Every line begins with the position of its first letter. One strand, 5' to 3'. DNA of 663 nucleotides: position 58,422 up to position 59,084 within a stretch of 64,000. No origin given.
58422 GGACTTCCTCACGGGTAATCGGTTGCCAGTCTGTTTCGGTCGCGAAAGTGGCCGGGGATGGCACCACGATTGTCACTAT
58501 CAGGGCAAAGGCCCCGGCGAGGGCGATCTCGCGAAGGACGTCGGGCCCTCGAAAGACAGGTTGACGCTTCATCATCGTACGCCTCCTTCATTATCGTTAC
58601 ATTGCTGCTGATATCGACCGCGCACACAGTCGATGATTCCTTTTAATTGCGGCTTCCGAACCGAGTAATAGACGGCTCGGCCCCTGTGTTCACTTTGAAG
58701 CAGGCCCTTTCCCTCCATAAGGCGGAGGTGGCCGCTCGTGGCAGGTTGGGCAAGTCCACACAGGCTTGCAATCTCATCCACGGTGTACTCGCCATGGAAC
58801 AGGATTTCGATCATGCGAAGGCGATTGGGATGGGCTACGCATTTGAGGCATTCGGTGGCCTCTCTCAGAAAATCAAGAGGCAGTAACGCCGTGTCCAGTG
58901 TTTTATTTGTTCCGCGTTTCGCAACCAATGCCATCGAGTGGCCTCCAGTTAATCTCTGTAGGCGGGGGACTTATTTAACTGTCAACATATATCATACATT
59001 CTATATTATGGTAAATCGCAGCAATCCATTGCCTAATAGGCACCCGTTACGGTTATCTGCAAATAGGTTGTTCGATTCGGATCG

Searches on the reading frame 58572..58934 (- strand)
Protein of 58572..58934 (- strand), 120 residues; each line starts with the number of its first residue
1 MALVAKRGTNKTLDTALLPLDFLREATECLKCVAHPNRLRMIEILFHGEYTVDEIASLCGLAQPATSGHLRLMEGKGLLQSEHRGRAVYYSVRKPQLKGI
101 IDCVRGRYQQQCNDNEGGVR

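Call 4: search_protein_families(library=pfam, proteins=[window:58572-58934:-], max_evalue=0.01)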
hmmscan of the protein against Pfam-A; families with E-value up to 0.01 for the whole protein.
window:58572-58934:- (120 aa): 6 families
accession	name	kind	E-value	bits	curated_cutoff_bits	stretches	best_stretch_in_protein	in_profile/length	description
PF01022.26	HTH_5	-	4.5e-09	36.5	22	1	35-80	1-46/47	Bacterial regulatory protein, arsR family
PF12840.13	HTH_20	-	3.1e-05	24.3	27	1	34-79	2-48/51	Helix-turn-helix domain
PF01047.28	MarR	-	0.0005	20.4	24.6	1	47-83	15-51/59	MarR family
PF12802.13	MarR_2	-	0.00087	19.8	27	1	47-86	17-60/61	MarR family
PF01978.25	TrmB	-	0.0019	18.4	25.6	1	44-92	17-65/68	Sugar-specific transcriptional regulator TrmB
PF09339.16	HTH_IclR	-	0.0053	16.9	22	0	49-81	18-50/52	IclR helix-turn-helix domain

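Call 5: search_protein_families(library=ncbifam, proteins=[window:58572-58934:-], max_evalue=0.01)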
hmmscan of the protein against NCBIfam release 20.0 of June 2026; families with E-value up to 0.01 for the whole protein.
window:58572-58934:- (120 aa): 10 families
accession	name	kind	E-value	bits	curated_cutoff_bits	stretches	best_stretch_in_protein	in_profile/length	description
NF033788.1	HTH_metalloreg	subfamily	1.4e-21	76.1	55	1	27-100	2-76/77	metalloregulator ArsR/SmtB family transcription factor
NF052532.1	TransRegPagRBaca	equivalog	1.4e-11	44.3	170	1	23-103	14-94/99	transcriptional repressor PagR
NF033789.1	repress_SdpR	subfamily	2.8e-10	40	100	1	30-101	2-73/79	autorepressor SdpR family transcription factor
NF040642.1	sulf_sens_BigR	equivalog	1.6e-09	37.7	155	1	25-101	9-85/95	sulfite-sensing transcriptional repressor BigR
NF041413.1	ArsR_Rv2640c_fam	equivalog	2.1e-09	37.8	155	1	29-101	35-110/118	Rv2640c family ArsR-like transcriptional regulator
NF045707.1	Dbac_1936_reg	equivalog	6.3e-08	32.5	115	1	27-102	8-83/99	ArsR/SmtB-type metalloregulator TsoR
NF047906.1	CdPbTransRegCmtR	equivalog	1.5e-06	28.1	150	1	31-99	16-84/104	Cd(II)/Pb(II)-sensing metalloregulatory transcriptional regulator CmtR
NF053755.1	MsvR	equivalog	6.4e-05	22.8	220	1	29-83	6-60/236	transcriptional factor MsvR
NF007528.0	PRK10141.1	subfamily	0.0004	20.2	97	1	29-92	9-73/117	metalloregulator ArsR/SmtB family transcription factor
TIGR01884.1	cas_HTH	subfamily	0.0014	18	60.2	1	37-89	143-197/202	CRISPR-associated CARF protein Csa3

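Call 21: find_homologous_proteins(query=window:58572-58934:-, max_evalue=0.00001)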
Query window:58572-58934:- (120 aa): 37 proteins with E <= 0.00001 among 43 candidates.
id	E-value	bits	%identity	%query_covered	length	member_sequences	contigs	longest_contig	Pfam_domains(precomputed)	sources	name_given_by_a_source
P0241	1.5e-70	252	96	100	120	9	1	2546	PF01022.27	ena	-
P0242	1.1e-53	198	77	99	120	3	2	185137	PF01022.27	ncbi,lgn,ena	ncbi:MAG: metalloregulator ArsR/SmtB family transcription factor [Gammaproteobacteria bacterium]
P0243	2.6e-51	190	76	99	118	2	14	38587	PF01022.27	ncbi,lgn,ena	ncbi:MAG: metalloregulator ArsR/SmtB family transcription factor [Gammaproteobacteria bacterium]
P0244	2.4e-42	161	74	82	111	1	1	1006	PF12840.14,PF01022.27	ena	-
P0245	7.5e-42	160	74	82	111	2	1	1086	PF12840.14,PF01022.27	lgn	-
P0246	1.5e-41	159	69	90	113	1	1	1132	PF01022.27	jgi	jgi:ArsR family transcriptional regulator, zinc-responsive transcriptional repressor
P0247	5.9e-41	157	76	78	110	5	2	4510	PF12840.14,PF01022.27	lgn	-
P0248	1.3e-40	156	68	89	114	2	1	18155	PF12840.14,PF01022.27,PF12802.14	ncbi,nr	ncbi:MAG: winged helix-turn-helix transcriptional regulator [Gammaproteobacteria bacterium]|nr:winge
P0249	4.7e-40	154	72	81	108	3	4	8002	PF01022.27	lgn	-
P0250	5.4e-40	154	75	78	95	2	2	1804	PF12840.14,PF01022.27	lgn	-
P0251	1.3e-39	153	73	80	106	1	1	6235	PF12840.14,PF01022.27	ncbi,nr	ncbi:MAG: metalloregulator ArsR/SmtB family transcription factor [Thiotrichales bacterium]|nr:metall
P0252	1.4e-39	153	67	89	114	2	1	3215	PF01022.27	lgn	-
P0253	1.9e-39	152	68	93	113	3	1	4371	PF01022.27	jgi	-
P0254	3.5e-39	151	73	81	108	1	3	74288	PF12840.14,PF01022.27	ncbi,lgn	-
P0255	4.8e-38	148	78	73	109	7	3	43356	PF12840.14,PF01022.27,PF12802.14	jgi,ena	-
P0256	9.3e-38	147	76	75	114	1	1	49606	PF12840.14,PF01022.27,PF12802.14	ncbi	-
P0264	1.9e-35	139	67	78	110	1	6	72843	PF12840.14,PF01022.27,PF12802.14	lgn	-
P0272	2.4e-26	110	54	76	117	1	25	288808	PF01022.27,PF12802.14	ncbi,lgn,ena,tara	tara:strand:- start:957 stop:1310 length:354 start_codon:yes stop_codon:yes gene_type:complete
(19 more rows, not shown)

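Call 23: find_encoding_contigs(protein=P0254, flank=6000, max_places=2)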
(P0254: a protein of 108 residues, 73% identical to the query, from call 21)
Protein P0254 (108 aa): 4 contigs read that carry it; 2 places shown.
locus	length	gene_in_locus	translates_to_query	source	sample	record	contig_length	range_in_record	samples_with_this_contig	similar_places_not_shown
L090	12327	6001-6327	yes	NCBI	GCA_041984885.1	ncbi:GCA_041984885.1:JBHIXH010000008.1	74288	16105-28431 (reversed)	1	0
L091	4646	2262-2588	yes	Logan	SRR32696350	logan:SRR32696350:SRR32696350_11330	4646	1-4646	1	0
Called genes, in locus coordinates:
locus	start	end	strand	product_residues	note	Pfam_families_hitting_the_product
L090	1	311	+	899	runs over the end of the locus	PF02739:5_3_exonuc_N, PF01367:5_3_exonuc, PF01612:DNA_pol_A_exo1, PF22619:DNA_polI_exo1, PF00476:DNA_pol_A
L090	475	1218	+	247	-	PF00977:His_biosynth, PF05690:ThiG (faint), PF01207:Dus (weak)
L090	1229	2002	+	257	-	PF00977:His_biosynth, PF01207:Dus (weak), PF05690:ThiG (faint), PF03060:NMO (faint)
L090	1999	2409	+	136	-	PF01502:PRA-CH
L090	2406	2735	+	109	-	PF01503:PRA-PH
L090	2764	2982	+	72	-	PF02416:TatA_B_E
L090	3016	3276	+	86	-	PF02416:TatA_B_E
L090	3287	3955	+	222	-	PF00902:TatC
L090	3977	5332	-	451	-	PF01650:Peptidase_C13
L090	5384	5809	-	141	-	PF00581:Rhodanese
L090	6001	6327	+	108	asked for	PF01022:HTH_5, PF12840:HTH_20 (weak)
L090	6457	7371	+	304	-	PF01063:Aminotran_4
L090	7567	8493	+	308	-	PF06258:Mito_fiss_Elm1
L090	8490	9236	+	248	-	PF13489:Methyltransf_23, PF13847:Methyltransf_31 (weak), PF08241:Methyltransf_11, PF08242:Methyltransf_12, PF13649:Methyltransf_25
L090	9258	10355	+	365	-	PF13439:Glyco_transf_4, PF13579:Glyco_trans_4_4, PF13477:Glyco_trans_4_2, PF20706:GT4-conflict, PF00534:Glycos_transf_1, PF13692:Glyco_trans_1_4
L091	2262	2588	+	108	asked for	PF01022:HTH_5, PF12840:HTH_20 (weak)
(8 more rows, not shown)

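Call 24: find_encoding_contigs(protein=P0264, flank=6000, max_places=2)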
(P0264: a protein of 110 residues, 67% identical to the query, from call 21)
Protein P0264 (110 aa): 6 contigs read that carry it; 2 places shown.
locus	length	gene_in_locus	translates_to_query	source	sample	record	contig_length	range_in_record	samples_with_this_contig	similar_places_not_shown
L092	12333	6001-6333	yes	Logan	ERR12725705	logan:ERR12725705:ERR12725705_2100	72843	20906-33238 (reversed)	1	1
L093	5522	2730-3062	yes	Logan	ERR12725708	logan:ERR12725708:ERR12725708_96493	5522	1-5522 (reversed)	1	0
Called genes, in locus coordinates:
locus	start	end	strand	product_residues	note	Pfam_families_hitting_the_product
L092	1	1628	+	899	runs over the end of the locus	PF02739:5_3_exonuc_N, PF01367:5_3_exonuc, PF01612:DNA_pol_A_exo1, PF22619:DNA_polI_exo1, PF00476:DNA_pol_A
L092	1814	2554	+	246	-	PF00977:His_biosynth, PF01207:Dus (faint), PF03060:NMO (faint)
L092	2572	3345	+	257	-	PF00977:His_biosynth, PF01207:Dus (weak), PF02581:TMP-TENI (faint), PF05690:ThiG (faint), PF01180:DHO_dh (faint), PF04309:G3P_antiterm (faint), PF03060:NMO (weak)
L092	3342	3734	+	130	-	PF01502:PRA-CH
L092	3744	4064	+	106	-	PF01503:PRA-PH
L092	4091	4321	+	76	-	PF02416:TatA_B_E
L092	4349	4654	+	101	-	PF02416:TatA_B_E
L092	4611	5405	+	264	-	PF00902:TatC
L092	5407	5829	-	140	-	PF00581:Rhodanese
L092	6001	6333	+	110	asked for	PF01022:HTH_5, PF12802:MarR_2 (weak), PF12840:HTH_20 (weak)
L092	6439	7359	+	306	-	PF01063:Aminotran_4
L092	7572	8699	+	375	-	PF13439:Glyco_transf_4, PF13579:Glyco_trans_4_4, PF00534:Glycos_transf_1, PF13692:Glyco_trans_1_4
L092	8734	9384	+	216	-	-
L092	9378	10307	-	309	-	PF06258:Mito_fiss_Elm1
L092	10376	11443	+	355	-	PF00852:Glyco_transf_10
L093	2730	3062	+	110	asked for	PF01022:HTH_5, PF12802:MarR_2 (weak), PF12840:HTH_20 (weak)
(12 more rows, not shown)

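Call 29: find_encoding_contigs(protein=P0256, flank=6000, max_places=1)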
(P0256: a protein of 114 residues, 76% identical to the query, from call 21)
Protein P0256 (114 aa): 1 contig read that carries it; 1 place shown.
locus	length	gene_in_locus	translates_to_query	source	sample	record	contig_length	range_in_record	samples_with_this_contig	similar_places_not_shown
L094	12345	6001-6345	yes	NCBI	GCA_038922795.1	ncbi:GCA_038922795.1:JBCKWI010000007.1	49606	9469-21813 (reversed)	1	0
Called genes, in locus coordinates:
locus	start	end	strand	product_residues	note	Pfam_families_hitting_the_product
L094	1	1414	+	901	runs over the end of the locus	PF02739:5_3_exonuc_N, PF01367:5_3_exonuc, PF01612:DNA_pol_A_exo1, PF22619:DNA_polI_exo1, PF00476:DNA_pol_A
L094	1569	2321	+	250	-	PF00977:His_biosynth, PF01207:Dus (faint), PF03060:NMO (faint)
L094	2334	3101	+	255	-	PF00977:His_biosynth, PF01207:Dus (weak), PF05690:ThiG (faint), PF02581:TMP-TENI (faint), PF03060:NMO (faint), PF04309:G3P_antiterm (faint)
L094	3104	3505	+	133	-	PF01502:PRA-CH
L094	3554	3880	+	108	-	PF01503:PRA-PH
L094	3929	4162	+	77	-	PF02416:TatA_B_E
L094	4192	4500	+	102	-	PF02416:TatA_B_E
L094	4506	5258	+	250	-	PF00902:TatC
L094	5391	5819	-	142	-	PF00581:Rhodanese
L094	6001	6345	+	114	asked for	PF01022:HTH_5, PF12802:MarR_2 (weak), PF12840:HTH_20 (weak)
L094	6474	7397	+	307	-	PF01063:Aminotran_4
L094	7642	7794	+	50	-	-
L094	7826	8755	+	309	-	PF06258:Mito_fiss_Elm1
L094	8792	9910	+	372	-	PF13439:Glyco_transf_4, PF13579:Glyco_trans_4_4, PF20706:GT4-conflict (weak), PF00534:Glycos_transf_1, PF13692:Glyco_trans_1_4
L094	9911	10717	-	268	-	PF13469:Sulfotransfer_3 (faint), PF00685:Sulfotransfer_1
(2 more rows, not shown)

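Call 30: find_encoding_contigs(protein=P0272, flank=6000, max_places=2)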
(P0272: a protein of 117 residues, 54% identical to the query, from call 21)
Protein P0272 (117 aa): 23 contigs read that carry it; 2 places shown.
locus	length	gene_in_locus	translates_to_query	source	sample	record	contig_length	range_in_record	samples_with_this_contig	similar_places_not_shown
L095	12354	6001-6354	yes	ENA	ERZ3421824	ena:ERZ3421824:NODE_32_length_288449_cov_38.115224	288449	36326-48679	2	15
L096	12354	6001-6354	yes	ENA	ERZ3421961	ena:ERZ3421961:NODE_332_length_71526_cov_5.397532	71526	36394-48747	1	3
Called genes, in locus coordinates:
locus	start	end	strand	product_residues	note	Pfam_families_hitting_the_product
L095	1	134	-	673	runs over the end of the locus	PF13400:Tad (weak)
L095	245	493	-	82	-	-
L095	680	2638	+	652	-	PF02518:HATPase_c, PF13589:HATPase_c_3, PF00183:HSP90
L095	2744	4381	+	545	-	PF01590:GAF, PF13185:GAF_2 (weak), PF01966:HD (faint), PF13487:HD_5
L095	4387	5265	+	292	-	PF05971:Methyltransf_10 (weak), PF05175:MTS, PF06325:PrmA, PF12847:Methyltransf_18 (weak), PF13649:Methyltransf_25, PF13847:Methyltransf_31, PF01170:UPF0020 (weak), PF08242:Methyltransf_12, +3 more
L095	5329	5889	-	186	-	-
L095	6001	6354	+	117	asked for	PF01022:HTH_5, PF12802:MarR_2 (weak)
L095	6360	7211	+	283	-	PF13501:SoxY, PF08770:SoxZ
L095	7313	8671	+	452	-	PF00174:Oxidored_molyb, PF03404:Mo-co_dimer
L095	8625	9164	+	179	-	PF13442:Cytochrome_CBB3, PF00034:Cytochrom_C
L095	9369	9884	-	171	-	PF13098:Thioredoxin_2 (faint)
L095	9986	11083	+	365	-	PF01264:Chorismate_synt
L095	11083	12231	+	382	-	PF01306:LacY_symp (faint), PF03825:Nuc_H_symport, PF07690:MFS_1, PF12832:MFS_1_like, PF07690:MFS_1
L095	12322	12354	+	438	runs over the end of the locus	PF00563:EAL, PF08668:HDOD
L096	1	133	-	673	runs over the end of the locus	PF13400:Tad (weak)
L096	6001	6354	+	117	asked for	PF01022:HTH_5, PF12802:MarR_2 (weak)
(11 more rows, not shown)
